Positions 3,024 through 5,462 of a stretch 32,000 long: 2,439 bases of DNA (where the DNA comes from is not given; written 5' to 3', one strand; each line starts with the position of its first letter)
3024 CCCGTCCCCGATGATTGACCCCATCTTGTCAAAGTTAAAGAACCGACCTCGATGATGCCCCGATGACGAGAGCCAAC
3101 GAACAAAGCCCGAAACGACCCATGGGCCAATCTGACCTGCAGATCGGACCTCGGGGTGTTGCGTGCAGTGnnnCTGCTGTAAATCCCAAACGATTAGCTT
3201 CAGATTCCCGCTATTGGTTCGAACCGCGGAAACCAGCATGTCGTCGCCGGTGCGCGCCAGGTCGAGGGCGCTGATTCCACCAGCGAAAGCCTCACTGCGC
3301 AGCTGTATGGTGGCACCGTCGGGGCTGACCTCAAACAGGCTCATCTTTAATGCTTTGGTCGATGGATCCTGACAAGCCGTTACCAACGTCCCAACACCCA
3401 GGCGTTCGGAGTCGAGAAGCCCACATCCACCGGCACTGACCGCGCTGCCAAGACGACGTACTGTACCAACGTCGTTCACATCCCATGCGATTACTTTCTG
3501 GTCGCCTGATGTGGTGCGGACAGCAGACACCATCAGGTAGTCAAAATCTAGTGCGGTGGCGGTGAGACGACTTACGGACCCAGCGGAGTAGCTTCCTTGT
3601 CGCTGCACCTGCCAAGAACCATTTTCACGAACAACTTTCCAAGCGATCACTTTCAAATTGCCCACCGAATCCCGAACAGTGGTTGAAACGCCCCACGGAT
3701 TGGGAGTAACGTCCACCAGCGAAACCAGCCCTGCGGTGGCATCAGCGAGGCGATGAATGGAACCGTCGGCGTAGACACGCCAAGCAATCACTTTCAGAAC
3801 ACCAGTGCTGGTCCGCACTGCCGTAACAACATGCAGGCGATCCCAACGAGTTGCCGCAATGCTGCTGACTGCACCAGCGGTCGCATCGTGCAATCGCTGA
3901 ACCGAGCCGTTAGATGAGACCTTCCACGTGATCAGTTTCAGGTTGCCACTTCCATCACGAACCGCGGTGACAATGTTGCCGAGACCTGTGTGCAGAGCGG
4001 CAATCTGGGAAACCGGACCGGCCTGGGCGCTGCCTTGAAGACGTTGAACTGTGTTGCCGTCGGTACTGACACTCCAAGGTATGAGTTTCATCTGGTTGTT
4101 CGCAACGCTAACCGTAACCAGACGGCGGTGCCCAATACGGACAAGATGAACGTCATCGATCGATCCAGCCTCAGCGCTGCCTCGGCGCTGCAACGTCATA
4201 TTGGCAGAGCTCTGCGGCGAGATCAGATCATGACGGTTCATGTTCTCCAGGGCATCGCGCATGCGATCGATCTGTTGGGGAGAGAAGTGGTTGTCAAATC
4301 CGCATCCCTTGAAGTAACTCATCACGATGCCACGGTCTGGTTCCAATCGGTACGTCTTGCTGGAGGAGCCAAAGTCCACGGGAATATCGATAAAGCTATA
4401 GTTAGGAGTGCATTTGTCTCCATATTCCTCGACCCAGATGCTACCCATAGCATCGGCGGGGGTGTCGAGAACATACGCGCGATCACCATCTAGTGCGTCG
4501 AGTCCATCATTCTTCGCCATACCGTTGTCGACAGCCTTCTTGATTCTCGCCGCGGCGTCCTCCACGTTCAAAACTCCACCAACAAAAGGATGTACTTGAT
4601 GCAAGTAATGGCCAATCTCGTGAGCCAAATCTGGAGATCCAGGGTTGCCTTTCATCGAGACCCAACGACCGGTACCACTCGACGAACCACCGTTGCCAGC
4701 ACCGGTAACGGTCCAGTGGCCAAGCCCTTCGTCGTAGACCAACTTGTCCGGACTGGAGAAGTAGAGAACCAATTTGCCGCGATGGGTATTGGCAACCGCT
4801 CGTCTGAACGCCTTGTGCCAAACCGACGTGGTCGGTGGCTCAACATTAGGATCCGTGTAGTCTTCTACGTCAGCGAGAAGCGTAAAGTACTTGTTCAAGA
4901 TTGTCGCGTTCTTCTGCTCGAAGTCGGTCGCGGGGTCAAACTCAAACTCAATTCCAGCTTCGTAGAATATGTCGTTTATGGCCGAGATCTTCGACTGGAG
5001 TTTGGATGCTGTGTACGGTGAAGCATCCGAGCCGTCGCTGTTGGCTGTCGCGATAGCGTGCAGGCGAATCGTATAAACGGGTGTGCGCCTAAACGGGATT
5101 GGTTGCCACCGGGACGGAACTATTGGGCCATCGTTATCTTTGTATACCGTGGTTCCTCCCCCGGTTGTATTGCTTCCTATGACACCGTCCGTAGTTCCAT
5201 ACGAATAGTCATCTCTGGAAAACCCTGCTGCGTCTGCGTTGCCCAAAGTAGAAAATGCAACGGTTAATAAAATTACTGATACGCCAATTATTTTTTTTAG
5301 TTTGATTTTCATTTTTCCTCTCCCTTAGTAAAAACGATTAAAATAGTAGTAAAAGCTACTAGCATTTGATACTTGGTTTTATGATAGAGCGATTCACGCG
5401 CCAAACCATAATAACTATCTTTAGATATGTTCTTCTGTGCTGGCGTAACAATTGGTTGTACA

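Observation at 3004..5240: Compositional island: a 55-57% G+C gene for a secreted metzincin-propeller protein in a ~35% G+C context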

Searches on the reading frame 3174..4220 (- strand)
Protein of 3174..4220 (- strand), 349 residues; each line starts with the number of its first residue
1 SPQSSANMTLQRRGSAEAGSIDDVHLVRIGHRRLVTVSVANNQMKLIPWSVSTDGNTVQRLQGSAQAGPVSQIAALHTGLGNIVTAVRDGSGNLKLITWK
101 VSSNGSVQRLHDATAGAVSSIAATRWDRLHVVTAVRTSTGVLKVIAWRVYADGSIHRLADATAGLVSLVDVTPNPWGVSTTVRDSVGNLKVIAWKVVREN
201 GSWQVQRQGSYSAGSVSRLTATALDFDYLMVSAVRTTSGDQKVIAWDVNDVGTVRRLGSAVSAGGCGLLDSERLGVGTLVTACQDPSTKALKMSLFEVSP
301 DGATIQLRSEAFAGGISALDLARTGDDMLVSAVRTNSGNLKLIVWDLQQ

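Call 27: predict_structure(alignment_id=A3)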
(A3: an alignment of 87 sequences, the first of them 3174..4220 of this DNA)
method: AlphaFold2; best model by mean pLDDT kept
length: 349 residues; sequences in the alignment: 87
mean_pLDDT: 96.7   pTM: 0.93
mean pLDDT of the five models: 96.7, 96.7, 96.7, 96.6, 96.6
residues with pLDDT >= 90: 338; 70-90: 6; 50-70: 2; < 50: 3
segments of 3 or more residues with pLDDT < 50: 1-3
pLDDT, mean of each block of 10 residues (from residue 1): 72 98 98 98 98 98 96 97 98 98 98 98 97 98 98 98 98 96 98 98 98 98 96 97 97 98 96 96 97 98 98 98 95 98 97
secondary structure, 60 per line:
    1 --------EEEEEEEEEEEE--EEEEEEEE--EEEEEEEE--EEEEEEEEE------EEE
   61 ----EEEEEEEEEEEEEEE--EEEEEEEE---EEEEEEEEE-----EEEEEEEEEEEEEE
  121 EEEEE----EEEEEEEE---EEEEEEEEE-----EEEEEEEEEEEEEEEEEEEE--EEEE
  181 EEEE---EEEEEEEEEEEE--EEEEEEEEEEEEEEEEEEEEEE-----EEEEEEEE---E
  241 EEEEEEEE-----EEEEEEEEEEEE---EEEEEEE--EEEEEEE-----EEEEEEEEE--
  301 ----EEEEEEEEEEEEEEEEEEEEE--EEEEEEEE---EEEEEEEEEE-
elements in order: E9-20 E23-30 E33-40 E43-51 E58-60 E65-79 E82-89 E93-101 E107-125 E130-137 E141-149 E155-174 E177-184 E188-199 E202-223 E229-236 E240-248 E254-265 E269-275 E278-284 E290-298 E305-325 E328-335 E339-348
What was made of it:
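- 3174..4196 (-): Residues 373-713: seven-bladed β-propeller made of 47-52-aa repeats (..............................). The sequence phase suggests that the N-terminal strand (about residues 372-381) completes the last blade; I did not confirm this in the model. AlphaFold pLDDT 96.7, pTM 0.93 (call 27).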

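Call 31: fold_search(model_id=the predicted structure, library=pdb)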
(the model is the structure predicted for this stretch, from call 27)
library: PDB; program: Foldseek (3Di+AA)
matches with E <= 10: 1522; with E <= 0.001: 817
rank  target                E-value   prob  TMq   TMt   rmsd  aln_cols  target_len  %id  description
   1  6rg2_B                2.5e-10  1.00  0.72  0.74   4.5       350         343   16  Photorhabdus laumondii lectin PLL2 in complex with 3-O-methyl-D-glucose (released 2020-07-01)
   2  9n74_SG               4.0e-10  1.00  0.56  0.45   7.8       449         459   11  SSU processome maturation and disassembly, State H (released 2025-10-29)
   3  8q82_A                5.3e-10  1.00  0.70  0.72   4.7       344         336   17  Photorhabdus laumondii lectin PLL4 in complex with alpha-methyl-fucoside (released 2025-03-05)
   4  6rgg_B                5.6e-10  1.00  0.70  0.72   4.6       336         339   17  Photorhabdus laumondii lectin PLL2 in complex with O-methylated PGL-1-derived disaccharide (released 2020-07-01)
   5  8q83_D                6.1e-10  1.00  0.70  0.71   4.8       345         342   16  Photorhabdus laumondii lectin PLL5 in complex with alpha-methyl-fucoside (released 2025-03-05)
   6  6rg2_A                6.1e-10  1.00  0.71  0.72   5.6       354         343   17  Photorhabdus laumondii lectin PLL2 in complex with 3-O-methyl-D-glucose (released 2020-07-01)
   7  7olc_A                7.1e-10  1.00  0.62  0.68   5.4       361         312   16  Thermophilic eukaryotic 80S ribosome at idle POST state (released 2022-01-26)
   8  5mxg_A                8.2e-10  1.00  0.71  0.72   5.1       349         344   16  Photorhabdus asymbiotica lectin (PHL) in complex with blood group H trisaccharide (released 2017-08-09)
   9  6rfz                  9.0e-10  1.00  0.74  0.76   4.6       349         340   17  Photorhabdus laumondii lectin PLL2 in complex with D-glucose (released 2020-07-01)
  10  6fhy_A                9.4e-10  1.00  0.70  0.71   5.7       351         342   16  Photorhabdus asymbiotica lectin (PHL) in complex with synthetic C-fucoside (released 2019-01-30)
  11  6fhx_A                9.9e-10  1.00  0.70  0.71   6.0       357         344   16  Photorhabdus asymbiotica lectin (PHL) in complex with synthetic C-fucoside (released 2019-01-30)
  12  6flu_A                1.3e-09  1.00  0.70  0.71   5.9       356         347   16  Photorhabdus asymbiotica lectin (PHL) in complex with synthetic C-fucoside (released 2019-02-06)
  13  6tbl_F                1.4e-09  1.00  0.68  0.70   4.7       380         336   14  Crystal structure of MMS19(CTD)-CIAO1-CIAO2B CIA targeting complex (released 2020-07-29)
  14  9c3h_Sg               1.6e-09  1.00  0.58  0.66   6.7       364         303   15  Structure of the CNOT3-bound human 80S ribosome with tRNA-ARG in the P-site. (released 2024-12-04)
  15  3fm0                  2.6e-09  1.00  0.68  0.72   4.1       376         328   13  Crystal structure of WD40 protein Ciao1 (released 2009-02-10)
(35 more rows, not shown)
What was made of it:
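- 3174..4196 (-): Best Foldseek matches by TM-score are the PLL/PHL lectins, TM 0.70-0.76 (call 31).
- On PLL-family lectins: Identity in the structural alignments is 16-17% (call 31).
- WD40 proteins (RACK1, Ciao1) have Foldseek E-values in the same range as the PLL lectins (call 31).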

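Call 41: search_protein_families(library=pfam, proteins=[window:3174-4220:-], max_evalue=10)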
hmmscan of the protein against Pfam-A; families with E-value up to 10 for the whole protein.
window:3174-4220:- (349 aa): 0 families

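Call 67: search_protein_representatives(protein=window:3174-4220:-)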
Query: 349 residues. Proteins with E-value up to 0.001 (for the whole library): 843; up to 1e-10: 536; up to 1e-30: 148. The best 150 are listed.
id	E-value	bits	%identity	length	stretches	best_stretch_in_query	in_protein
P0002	7.8e-131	452.6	66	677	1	7-346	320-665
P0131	1.6e-72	261.0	39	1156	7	65-254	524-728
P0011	6.4e-68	245.9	44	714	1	4-346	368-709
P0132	3.8e-66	240.1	39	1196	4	14-345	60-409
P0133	4.3e-61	223.4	46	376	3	45-221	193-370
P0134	4.7e-59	216.7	38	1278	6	3-177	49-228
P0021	1.6e-57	211.7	44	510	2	7-216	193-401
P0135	3.3e-57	210.7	48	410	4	44-164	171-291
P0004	5.9e-57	209.8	40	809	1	7-347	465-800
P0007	8.9e-57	209.3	41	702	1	4-346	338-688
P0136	1.2e-56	208.8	38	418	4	44-171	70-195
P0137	3.5e-56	207.3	44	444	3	68-198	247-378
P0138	6.3e-56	206.5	39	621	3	9-195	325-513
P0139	6.5e-56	206.4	44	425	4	66-220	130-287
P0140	3.0e-55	204.2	45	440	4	203-346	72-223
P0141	3.3e-55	204.1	43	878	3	5-196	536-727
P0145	4.0e-50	187.4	34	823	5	10-250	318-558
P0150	2.8e-49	184.6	45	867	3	64-224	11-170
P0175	8.9e-41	156.7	37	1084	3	12-171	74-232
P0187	6.9e-39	150.5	39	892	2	9-178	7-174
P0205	4.9e-36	141.1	41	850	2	62-267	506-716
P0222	7.2e-34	134.0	37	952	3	7-165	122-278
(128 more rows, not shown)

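Call 68: search_protein_families(library=pfam, proteins=[P0131, P0132, P0134, P0141, P0145, P0150, P0175, P0187, P0205, P0222], max_evalue=0.0001)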
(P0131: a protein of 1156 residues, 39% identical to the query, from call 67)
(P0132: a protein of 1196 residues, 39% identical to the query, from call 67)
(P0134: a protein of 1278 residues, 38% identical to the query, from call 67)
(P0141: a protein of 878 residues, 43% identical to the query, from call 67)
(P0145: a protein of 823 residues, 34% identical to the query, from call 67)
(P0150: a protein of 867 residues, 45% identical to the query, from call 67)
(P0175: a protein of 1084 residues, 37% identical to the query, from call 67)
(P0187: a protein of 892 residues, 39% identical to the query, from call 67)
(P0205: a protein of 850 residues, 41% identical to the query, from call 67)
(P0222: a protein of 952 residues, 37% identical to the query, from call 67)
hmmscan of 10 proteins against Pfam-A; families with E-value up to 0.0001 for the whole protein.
P0131 (1156 aa): 0 families

P0132 (1196 aa): 0 families

P0134 (1278 aa): 0 families

P0141 (878 aa): 2 families
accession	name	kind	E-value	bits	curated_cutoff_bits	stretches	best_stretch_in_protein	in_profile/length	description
PF02494.22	HYR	-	1.4e-17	64.2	21.7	1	37-114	2-81/81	HYR domain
PF05572.19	Peptidase_M43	-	9.4e-05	22.8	23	0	372-417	50-97/152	Pregnancy-associated plasma protein-A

P0145 (823 aa): 1 family
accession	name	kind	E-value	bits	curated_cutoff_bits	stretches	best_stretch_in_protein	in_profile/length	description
PF01551.29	Peptidase_M23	-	5.5e-11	43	28.7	1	596-662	24-86/96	Peptidase family M23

P0150 (867 aa): 0 families

P0175 (1084 aa): 1 family
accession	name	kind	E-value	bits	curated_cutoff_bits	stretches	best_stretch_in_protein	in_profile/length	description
PF15902.12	Sortilin-Vps10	-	3.3e-15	56.3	33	1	413-503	3-82/446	Sortilin, neurotensin receptor 3,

P0187 (892 aa): 0 families

P0205 (850 aa): 1 family
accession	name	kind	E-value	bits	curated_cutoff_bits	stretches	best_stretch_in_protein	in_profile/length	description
PF00082.27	Peptidase_S8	-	9.9e-38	130.5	21.8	1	212-483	3-288/288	Subtilase family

P0222 (952 aa): 0 families

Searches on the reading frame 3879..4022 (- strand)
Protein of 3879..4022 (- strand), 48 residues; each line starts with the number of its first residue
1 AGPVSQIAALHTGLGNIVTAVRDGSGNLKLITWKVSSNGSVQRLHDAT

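Call 52: search_solved_structures(query=A4, max_evalue=10, show_alignments=3)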
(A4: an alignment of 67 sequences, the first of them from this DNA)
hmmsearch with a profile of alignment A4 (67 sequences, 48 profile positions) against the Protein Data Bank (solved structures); distinct sequences matched with E-value up to 10: 12.
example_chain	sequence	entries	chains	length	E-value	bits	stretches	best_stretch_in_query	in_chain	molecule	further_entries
3q7y_A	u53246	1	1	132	0.056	16.3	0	32-46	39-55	De novo designed beta-trefoil architecture with symmetric primary structure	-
1b33_A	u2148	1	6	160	0.33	13.9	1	13-42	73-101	ALLOPHYCOCYANIN, ALPHA CHAIN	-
9ka8_F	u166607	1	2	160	0.41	13.5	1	13-42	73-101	Allophycocyanin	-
7ext_G3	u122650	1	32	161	0.41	13.5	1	13-42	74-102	Allophycocyanin alpha subunit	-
4rmp_A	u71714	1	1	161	0.44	13.4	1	13-42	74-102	Allophycocyanin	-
1all_A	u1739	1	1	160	0.69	12.8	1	13-42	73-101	ALLOPHYCOCYANIN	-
9dx2_H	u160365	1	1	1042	0.75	12.7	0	5-25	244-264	GATOR2 complex protein WDR24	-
8wql_OB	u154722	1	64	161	0.8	12.6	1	13-42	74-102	Allophycocyanin alpha chain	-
4qks_A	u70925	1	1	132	1.3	11.9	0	32-46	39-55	DE NOVO PROTEIN 6XTRP/PV2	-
9v1k_sG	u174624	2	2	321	1.5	11.7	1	2-36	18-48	Guanine nucleotide-binding protein subunit beta 2-like 1, putative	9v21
4eb2_B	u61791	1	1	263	2.9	10.8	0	32-45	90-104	Beta-galactoside-specific lectin 1 chain B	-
2rg9_B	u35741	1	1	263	3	10.8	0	32-45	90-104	Beta-galactoside-specific lectin 1 chain B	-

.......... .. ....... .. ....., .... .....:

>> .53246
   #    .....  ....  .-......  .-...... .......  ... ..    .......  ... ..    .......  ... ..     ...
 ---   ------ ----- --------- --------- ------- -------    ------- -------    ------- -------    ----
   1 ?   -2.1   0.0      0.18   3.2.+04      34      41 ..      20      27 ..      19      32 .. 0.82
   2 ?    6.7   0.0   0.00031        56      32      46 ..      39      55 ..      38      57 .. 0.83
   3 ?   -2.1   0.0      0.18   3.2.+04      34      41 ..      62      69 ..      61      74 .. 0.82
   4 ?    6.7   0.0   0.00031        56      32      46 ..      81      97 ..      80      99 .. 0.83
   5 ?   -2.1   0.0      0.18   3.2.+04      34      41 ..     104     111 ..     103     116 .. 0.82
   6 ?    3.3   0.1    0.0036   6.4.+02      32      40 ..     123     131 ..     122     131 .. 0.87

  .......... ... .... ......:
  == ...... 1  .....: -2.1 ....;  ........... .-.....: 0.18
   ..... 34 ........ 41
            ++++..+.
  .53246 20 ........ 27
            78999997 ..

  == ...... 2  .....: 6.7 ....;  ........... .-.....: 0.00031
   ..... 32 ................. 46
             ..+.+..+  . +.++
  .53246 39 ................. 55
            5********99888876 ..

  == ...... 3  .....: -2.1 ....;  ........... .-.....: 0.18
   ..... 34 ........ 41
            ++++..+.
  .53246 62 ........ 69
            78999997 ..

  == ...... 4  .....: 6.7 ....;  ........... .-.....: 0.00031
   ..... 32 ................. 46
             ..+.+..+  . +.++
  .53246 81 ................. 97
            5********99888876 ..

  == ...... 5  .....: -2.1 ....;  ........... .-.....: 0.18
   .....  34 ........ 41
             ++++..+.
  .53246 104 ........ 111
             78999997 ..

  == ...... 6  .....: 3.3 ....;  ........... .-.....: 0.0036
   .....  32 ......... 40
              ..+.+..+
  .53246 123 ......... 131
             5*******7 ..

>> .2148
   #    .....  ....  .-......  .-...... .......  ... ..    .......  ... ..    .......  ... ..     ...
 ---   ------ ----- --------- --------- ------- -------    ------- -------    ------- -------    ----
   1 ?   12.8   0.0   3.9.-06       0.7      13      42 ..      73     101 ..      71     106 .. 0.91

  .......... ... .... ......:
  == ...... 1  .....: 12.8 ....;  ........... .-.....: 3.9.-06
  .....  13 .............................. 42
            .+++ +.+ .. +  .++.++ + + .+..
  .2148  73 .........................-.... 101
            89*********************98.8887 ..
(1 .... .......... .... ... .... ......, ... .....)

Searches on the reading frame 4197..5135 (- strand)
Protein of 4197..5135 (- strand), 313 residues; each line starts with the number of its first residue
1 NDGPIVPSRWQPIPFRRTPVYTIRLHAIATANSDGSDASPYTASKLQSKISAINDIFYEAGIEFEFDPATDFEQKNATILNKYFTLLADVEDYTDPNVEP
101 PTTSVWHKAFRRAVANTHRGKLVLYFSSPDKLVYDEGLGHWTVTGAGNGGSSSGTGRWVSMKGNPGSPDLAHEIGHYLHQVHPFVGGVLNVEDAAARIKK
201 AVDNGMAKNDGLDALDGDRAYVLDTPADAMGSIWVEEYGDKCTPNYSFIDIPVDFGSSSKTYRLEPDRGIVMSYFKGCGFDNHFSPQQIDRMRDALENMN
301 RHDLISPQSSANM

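Call 29: predict_structure(alignment_id=A2)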
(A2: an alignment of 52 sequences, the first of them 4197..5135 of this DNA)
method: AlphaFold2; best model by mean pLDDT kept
length: 313 residues; sequences in the alignment: 52
mean_pLDDT: 91.3   pTM: 0.88
mean pLDDT of the five models: 91.3, 90.7, 90.5, 90.4, 90.2
residues with pLDDT >= 90: 256; 70-90: 33; 50-70: 8; < 50: 16
segments of 3 or more residues with pLDDT < 50: 1-16
pLDDT, mean of each block of 10 residues (from residue 1): 43 53 96 97 97 96 95 98 97 98 96 94 96 98 92 81 93 95 96 98 98 97 96 95 93 98 97 91 96 91 77 69
secondary structure, 60 per line:
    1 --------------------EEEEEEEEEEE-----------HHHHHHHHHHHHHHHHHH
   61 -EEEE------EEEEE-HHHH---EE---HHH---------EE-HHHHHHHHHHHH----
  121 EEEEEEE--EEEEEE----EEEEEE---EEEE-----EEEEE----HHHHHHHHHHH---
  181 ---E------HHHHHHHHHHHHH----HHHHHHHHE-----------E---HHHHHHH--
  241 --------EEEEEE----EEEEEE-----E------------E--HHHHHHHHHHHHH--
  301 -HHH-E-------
elements in order: E21-31 H43-60 E62-65 E72-76 H78-81 H105-116 E121-127 E130-135 E140-145 E149-152 E158-162 H167-177 H191-203 H208-215 H232-238 E249-254 E259-264 H286-298
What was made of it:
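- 4197..5114 (-): Residues 67-372: pappalysin-like metzincin catalytic domain. AlphaFold pLDDT 91.3 (call 29).
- On Metzincin clan: The AlphaFold model has pLDDT 91.3 (call 29).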

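Call 32: fold_search(model_id=the predicted structure, library=pdb)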
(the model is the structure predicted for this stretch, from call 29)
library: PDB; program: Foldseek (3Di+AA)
matches with E <= 10: 497; with E <= 0.001: 23
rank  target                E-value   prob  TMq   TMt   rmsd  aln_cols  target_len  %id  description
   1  8d8o_B                2.6e-06  1.00  0.47  0.16   8.0       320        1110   14  Cryo-EM structure of substrate unbound PAPP-A (released 2022-09-28)
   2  7ufg_B                2.8e-06  1.00  0.48  0.15   8.1       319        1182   13  Cryo-EM structure of PAPP-A in complex with IGFBP5 (released 2022-09-28)
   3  1r54_A                1.8e-05  1.00  0.43  0.62   7.5       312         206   11  Crystal structure of the catalytic domain of human ADAM33 (released 2004-10-12)
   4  8a7d_C                2.5e-05  1.00  0.49  0.19   7.8       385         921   10  Partial dimer complex of PAPP-A and its inhibitor STC2 (released 2022-11-02)
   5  4dd8_A                3.6e-05  1.00  0.42  0.61   7.7       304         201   10  ADAM-8 metalloproteinase domain with bound batimastat (released 2012-06-06)
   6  4dd8_D                3.8e-05  1.00  0.44  0.62   7.0       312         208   11  ADAM-8 metalloproteinase domain with bound batimastat (released 2012-06-06)
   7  8sl1_A                6.2e-05  1.00  0.48  0.20   6.6       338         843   14  Cryo-EM structure of PAPP-A2 (released 2023-11-08)
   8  1r55_A                9.9e-05  1.00  0.41  0.60   6.3       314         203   11  Crystal structure of the catalytic domain of human ADAM 33 (released 2004-10-12)
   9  3lum_A                1.1e-04  1.00  0.43  0.50   9.5       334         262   13  Structure of ulilysin mutant M290L (released 2010-03-02)
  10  7y5n_C                1.1e-04  1.00  0.44  0.15  11.1       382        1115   11  Structure of 1:1 PAPP-A.ProMBP complex(half map) (released 2023-01-11)
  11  8hgh_A                1.2e-04  1.00  0.48  0.13   9.2       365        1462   12  Structure of 2:2 PAPP-A.STC2 complex (released 2023-01-11)
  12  4dd8_C                1.3e-04  1.00  0.40  0.58   7.8       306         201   10  ADAM-8 metalloproteinase domain with bound batimastat (released 2012-06-06)
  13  7y5q_B                1.4e-04  1.00  0.49  0.17   6.9       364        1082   13  Structure of 1:1 PAPP-A.STC2 complex(half map) (released 2023-01-11)
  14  8hgg_C                1.5e-04  1.00  0.46  0.12   8.7       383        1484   13  Structure of 2:2 PAPP-A.ProMBP complex (released 2023-01-11)
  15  3lun_A                2.0e-04  1.00  0.44  0.52   9.1       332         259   14  Structure of ulilysin mutant M290C (released 2010-03-02)
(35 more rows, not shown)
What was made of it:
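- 4197..5114 (-): Best Foldseek matches are PAPP-A (E 2.6e-6), ulilysin and ADAMs (call 32).
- On Metzincin clan: All significant PDB matches are metzincins: PAPP-A at E 2.6e-6, ADAM33, ADAM8, ulilysin and snake-venom metalloproteinases (call 32).
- Closest known: Pappalysin family of metzincins. Same: Best structural matches in the PDB (call 32).
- The fold matches PAPP-A, ulilysin and ADAMs (call 32).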

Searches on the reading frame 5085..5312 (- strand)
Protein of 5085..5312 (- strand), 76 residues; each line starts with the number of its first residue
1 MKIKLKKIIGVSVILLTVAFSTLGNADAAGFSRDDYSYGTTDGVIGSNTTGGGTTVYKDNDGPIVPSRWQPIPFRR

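Call 69: find_homologous_proteins(query=window:5085-5312:-, max_evalue=10)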
Query seq(76 aa): no candidate shares three 5-residue words with the query. No homologue found.
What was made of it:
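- Tried and rejected: A protein search with residues 1-76 found nothing (call 69).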
